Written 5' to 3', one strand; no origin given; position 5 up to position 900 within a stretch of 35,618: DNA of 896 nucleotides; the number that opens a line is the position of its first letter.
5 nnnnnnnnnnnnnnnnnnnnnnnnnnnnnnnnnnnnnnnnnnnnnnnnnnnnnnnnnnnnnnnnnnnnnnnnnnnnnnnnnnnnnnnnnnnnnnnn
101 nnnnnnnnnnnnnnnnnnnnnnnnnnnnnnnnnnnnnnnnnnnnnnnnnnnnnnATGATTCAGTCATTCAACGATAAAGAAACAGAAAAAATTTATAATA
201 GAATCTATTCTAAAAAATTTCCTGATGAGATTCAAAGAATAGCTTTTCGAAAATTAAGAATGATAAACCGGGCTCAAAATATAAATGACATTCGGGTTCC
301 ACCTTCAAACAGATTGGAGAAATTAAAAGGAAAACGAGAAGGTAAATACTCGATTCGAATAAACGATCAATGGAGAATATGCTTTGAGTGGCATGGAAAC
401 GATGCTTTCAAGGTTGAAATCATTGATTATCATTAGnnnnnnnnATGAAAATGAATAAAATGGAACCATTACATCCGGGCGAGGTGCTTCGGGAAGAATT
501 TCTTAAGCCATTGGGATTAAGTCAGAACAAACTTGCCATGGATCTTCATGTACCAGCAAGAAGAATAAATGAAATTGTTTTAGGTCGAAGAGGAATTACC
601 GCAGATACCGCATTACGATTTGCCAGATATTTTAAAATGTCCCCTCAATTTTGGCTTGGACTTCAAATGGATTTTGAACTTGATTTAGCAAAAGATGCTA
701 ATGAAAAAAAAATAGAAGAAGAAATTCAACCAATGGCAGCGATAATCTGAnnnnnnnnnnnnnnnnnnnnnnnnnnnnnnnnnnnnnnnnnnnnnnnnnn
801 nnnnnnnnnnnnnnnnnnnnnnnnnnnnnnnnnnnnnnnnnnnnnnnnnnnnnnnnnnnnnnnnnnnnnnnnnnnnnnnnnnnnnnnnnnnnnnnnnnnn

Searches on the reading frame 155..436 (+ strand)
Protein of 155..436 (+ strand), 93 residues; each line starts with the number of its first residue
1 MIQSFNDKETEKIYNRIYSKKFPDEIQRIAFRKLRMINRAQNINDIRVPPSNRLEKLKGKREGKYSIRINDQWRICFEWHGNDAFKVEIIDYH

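Call 38: search_protein_families(library=pfam, proteins=[window:155-436:+], max_evalue=0.001)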
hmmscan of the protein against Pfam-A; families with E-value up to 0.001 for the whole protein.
window:155-436:+ (93 aa): 1 family
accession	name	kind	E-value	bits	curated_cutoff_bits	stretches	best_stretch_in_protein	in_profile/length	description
PF05015.19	HigB-like_toxin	-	1.3e-21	77.3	27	1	4-93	2-91/91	RelE-like toxin of type II toxin-antitoxin system HigB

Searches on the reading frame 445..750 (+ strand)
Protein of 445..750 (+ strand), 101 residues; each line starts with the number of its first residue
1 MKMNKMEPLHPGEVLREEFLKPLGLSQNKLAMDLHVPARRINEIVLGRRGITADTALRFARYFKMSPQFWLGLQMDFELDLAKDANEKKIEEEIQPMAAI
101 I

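Call 38: search_protein_families(library=pfam, proteins=[window:445-750:+], max_evalue=0.001)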
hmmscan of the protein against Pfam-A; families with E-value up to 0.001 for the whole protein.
window:445-750:+ (101 aa): 2 families
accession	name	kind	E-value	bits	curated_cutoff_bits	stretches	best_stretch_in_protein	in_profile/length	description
PF01381.28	HTH_3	-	4.8e-08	33.3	23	1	18-69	3-54/55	Helix-turn-helix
PF12844.13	HTH_19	-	4e-06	27.1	30.2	1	20-70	8-57/64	Helix-turn-helix domain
